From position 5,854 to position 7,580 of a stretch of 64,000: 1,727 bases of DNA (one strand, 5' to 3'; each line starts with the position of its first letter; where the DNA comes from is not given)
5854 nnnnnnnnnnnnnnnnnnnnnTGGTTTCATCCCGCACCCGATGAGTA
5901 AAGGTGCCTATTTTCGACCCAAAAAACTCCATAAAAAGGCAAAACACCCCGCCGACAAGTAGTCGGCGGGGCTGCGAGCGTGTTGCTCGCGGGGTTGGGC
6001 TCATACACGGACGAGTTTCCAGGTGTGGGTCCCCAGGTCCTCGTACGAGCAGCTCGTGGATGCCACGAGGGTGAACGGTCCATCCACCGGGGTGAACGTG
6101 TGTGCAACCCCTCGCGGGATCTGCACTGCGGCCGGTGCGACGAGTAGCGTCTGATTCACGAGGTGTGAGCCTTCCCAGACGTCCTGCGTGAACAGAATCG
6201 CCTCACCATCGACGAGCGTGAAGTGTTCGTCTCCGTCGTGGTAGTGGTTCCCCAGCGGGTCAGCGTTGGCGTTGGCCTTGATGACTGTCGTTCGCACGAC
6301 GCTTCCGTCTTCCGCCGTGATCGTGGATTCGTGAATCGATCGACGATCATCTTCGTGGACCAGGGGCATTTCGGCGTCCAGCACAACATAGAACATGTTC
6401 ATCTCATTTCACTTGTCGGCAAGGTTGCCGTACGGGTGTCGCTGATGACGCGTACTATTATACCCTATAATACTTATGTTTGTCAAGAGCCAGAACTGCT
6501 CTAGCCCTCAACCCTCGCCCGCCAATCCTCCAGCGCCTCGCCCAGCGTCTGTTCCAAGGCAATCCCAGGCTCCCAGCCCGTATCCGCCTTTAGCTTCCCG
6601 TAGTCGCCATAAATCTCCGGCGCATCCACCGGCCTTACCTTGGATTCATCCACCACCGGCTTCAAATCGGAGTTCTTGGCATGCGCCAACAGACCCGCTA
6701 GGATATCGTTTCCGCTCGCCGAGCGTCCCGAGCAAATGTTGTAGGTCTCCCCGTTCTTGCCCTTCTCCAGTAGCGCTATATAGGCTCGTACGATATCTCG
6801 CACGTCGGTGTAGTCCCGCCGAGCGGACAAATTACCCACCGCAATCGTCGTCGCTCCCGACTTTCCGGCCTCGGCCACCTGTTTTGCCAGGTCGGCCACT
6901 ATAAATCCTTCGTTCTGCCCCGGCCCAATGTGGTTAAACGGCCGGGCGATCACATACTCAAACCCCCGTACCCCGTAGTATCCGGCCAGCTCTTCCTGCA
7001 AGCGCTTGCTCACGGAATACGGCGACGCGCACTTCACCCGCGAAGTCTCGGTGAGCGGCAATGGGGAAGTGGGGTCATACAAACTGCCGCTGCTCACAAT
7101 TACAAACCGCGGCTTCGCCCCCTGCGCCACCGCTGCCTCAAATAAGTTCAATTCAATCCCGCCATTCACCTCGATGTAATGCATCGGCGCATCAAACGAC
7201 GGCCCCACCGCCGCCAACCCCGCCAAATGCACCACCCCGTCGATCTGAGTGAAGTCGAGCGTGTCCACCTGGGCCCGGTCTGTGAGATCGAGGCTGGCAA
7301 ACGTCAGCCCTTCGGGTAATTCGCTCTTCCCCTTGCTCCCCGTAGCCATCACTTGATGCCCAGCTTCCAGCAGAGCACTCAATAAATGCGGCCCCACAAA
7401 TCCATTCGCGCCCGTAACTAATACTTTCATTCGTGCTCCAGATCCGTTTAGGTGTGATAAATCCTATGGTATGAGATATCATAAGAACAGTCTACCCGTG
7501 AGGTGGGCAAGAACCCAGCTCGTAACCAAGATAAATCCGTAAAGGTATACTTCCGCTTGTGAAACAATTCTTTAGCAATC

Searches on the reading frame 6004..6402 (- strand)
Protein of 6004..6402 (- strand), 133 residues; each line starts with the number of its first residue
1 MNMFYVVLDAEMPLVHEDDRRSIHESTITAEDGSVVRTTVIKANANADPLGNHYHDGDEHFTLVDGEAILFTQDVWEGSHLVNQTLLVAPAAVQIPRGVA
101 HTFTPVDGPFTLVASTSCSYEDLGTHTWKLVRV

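Call 78: search_protein_families(library=pfam, proteins=[window:6004-6402:-], max_evalue=0.01)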
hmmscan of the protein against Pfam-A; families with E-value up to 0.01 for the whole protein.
window:6004-6402:- (133 aa): 2 families
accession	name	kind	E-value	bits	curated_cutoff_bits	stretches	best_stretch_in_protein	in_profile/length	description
PF14667.12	Polysacc_synt_C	-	9.3e-05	23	28.7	1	16-105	1-87/111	Polysaccharide biosynthesis C-terminal domain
PF07883.17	Cupin_2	-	0.0098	16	27.2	0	51-103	12-56/70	Cupin domain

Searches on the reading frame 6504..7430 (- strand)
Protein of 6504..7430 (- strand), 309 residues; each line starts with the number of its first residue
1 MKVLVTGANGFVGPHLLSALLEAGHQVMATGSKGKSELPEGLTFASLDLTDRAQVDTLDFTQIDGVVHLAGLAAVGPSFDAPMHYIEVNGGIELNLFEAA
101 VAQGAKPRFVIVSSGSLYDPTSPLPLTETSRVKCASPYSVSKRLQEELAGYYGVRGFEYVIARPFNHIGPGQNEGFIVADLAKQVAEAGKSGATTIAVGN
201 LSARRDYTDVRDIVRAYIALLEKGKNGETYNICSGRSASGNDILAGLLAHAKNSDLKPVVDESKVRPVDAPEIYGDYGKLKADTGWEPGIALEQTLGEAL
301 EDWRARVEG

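Call 78: search_protein_families(library=pfam, proteins=[window:6504-7430:-], max_evalue=0.01)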
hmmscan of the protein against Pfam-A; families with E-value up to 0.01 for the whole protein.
window:6504-7430:- (309 aa): 6 families
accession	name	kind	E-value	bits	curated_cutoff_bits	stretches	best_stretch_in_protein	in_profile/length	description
PF01370.27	Epimerase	-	8e-53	179.8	20.9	1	3-233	1-240/240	NAD dependent epimerase/dehydratase family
PF16363.11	GDP_Man_Dehyd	-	3.9e-50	171.6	27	1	4-296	1-329/332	GDP-mannose 4,6 dehydratase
PF04321.23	RmlD_sub_bind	-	3.1e-12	46.6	27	1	1-150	1-137/287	RmlD substrate binding domain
PF13460.12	NAD_binding_10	-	1.1e-08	35.6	27.2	1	7-166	1-145/184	NAD(P)H-binding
PF07993.18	NAD_binding_4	-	1.5e-05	24.7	20.1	0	5-26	1-22/258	Male sterility protein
PF01073.25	3Beta_HSD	-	0.00015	21.3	22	1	4-147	1-155/280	3-beta hydroxysteroid dehydrogenase/isomerase family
